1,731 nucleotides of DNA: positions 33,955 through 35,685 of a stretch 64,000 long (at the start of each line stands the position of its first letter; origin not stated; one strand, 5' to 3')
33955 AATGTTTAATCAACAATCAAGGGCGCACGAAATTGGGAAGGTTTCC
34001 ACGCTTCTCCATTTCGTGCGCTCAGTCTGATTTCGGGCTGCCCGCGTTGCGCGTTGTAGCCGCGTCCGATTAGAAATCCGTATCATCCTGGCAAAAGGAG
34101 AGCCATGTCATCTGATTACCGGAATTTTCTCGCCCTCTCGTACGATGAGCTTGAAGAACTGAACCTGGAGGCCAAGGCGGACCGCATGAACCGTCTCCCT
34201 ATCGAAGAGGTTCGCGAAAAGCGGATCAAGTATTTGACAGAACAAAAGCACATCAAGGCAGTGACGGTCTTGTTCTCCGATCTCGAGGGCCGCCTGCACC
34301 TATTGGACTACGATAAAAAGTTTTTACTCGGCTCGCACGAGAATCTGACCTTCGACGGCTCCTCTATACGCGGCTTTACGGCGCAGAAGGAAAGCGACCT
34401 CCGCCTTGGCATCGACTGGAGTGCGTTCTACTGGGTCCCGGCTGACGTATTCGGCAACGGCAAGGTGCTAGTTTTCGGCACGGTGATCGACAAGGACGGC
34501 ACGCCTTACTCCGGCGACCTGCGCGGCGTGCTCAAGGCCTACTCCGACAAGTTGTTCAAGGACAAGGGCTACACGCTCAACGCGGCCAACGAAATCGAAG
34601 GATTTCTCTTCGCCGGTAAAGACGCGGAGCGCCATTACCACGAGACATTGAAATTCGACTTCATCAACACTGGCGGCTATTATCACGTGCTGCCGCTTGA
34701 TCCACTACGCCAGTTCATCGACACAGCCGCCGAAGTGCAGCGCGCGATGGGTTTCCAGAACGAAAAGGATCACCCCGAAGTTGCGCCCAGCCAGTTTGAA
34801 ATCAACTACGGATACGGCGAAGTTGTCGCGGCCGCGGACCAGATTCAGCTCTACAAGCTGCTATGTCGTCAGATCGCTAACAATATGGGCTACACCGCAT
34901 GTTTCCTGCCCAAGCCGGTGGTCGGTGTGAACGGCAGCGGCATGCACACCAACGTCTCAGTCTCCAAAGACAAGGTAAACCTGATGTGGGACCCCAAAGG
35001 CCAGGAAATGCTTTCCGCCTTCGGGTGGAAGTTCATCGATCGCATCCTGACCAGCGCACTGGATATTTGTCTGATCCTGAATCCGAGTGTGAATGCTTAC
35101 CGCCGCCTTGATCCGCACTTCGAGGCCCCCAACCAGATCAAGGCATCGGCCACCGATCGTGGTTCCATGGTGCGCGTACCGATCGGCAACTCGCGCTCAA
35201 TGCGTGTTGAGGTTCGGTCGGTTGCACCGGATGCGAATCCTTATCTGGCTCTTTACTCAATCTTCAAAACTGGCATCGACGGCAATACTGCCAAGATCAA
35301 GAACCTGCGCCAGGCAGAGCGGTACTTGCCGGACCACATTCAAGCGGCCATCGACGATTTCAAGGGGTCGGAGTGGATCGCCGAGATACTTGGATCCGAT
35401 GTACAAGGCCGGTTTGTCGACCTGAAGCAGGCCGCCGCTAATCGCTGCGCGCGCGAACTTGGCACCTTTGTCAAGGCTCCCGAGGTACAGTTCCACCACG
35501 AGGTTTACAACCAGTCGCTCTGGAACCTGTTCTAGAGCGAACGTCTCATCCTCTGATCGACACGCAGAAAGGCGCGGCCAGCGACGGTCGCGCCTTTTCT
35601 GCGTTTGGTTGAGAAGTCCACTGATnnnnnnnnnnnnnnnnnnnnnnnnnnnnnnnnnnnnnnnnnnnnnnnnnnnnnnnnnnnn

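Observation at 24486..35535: Pump-less KdpD/KdpE-like two-component system facing a porin-APC permease-PP2C-kinase-glnII-glnA operon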

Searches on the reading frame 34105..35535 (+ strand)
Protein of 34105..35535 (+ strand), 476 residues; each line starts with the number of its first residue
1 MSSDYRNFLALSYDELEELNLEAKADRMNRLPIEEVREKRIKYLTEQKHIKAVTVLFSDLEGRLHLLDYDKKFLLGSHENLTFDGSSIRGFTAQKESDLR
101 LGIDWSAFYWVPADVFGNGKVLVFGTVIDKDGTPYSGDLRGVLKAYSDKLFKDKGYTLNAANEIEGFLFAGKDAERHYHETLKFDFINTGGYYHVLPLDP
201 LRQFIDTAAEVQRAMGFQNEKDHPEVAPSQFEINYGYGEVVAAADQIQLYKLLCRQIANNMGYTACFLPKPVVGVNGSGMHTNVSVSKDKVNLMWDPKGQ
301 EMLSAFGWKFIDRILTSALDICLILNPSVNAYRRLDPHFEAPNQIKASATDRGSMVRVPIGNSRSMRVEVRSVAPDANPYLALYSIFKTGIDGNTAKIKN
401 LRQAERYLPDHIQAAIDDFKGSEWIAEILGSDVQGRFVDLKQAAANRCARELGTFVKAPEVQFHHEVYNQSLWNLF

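Call 3: search_protein_families(library=pfam, proteins=[window:34105-35535:+])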
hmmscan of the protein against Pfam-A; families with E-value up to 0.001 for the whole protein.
window:34105-35535:+ (476 aa): 2 families
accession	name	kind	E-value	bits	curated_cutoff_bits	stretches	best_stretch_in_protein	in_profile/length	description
PF00120.29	Gln-synt_C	-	1.5e-74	251.6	24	1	138-448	3-332/344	Glutamine synthetase, catalytic domain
PF03951.24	Gln-synt_N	-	1.8e-09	37.5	33.4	1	50-128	2-80/82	Glutamine synthetase, beta-Grasp domain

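Call 4: search_protein_families(library=ncbifam, proteins=[window:34105-35535:+])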
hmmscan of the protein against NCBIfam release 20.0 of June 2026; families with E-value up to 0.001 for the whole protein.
window:34105-35535:+ (476 aa): 5 families
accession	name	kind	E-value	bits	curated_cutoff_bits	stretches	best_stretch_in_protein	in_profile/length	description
TIGR00653.1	GlnA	equivalog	1.5e-80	271.1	429.15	1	41-405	3-388/462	type I glutamate--ammonia ligase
TIGR03105.1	gln_synth_III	equivalog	3.8e-47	160.8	469.6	1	44-444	4-417/435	type III glutamate--ammonia ligase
NF007006.0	PRK09469.1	equivalog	1.1e-45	156.1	845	1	189-400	177-389/469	glutamate--ammonia ligase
NF045547.1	GGputSyn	equivalog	6e-40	137.3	650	1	121-447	92-429/438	gamma-glutamylputrescine synthetase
NF041605.1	gln_syn_GlnII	equivalog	4.3e-11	42.5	500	1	81-290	35-236/333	glutamine synthetase GlnII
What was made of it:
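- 34105..35535 (+): GSI-alpha-like glutamine synthetase (476 aa) with an N-terminal extension of about 40 residues. No activator box precedes it in this window. TIGR00653 271 bits, below the cut-off of 429 (call 4).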

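Call 12: search_solved_structures(query=window:34105-35535:+)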
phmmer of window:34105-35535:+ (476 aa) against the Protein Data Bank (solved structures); distinct sequences matched with E-value up to 0.001: 54.
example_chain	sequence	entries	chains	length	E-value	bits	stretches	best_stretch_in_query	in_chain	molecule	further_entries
8s59_O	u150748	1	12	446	3.8e-67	230.3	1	46-441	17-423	Glutamine synthetase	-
8tfb_A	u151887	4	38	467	3.9e-67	230.2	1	45-441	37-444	Glutamine synthetase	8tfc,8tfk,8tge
8ufj_A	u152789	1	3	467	6.1e-67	229.6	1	45-441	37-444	Glutamine synthetase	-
7tfa_B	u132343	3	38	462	2.1e-63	217.9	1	38-396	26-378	Glutamine synthetase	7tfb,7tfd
7tdp_A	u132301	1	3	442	2.1e-63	217.9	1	42-396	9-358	Glutamine synthetase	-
9y4a_A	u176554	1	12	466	6.4e-63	216.3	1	29-399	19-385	Glutamine synthetase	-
7tdv_A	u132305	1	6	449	1.2e-62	215.5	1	37-399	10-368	Glutamine synthetase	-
7tf6_A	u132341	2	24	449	1.2e-62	215.4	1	36-400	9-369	Glutamine synthetase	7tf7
4s0r_A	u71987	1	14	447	2e-62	214.7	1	40-441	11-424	Glutamine synthetase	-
7tfc_A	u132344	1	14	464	2.1e-62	214.6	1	39-401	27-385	Glutamine synthetase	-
4lnf_A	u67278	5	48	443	2.2e-62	214.6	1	40-441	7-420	Glutamine synthetase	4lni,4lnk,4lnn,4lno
7ten_A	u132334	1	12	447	1.6e-58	201.8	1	44-395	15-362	Glutamine synthetase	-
7tf9_A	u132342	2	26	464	1.7e-58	201.8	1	42-395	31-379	Glutamine synthetase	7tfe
8oow_A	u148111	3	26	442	1.3e-56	195.5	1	38-406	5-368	Glutamine synthetase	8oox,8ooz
8ool_A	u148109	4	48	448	9.8e-49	169.6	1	80-443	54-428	Glutamine synthetase from Methanothermococcus thermolithotrophicus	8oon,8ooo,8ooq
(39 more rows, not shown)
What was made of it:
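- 34105..35535 (+): The best PDB hits are archaeal and Bacillus GSI-alpha at E about 4e-67 (call 12).
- On Glutamine synthetase type I (GlnA): The best PDB matches are GSI-alpha at about 4e-67 (call 12).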
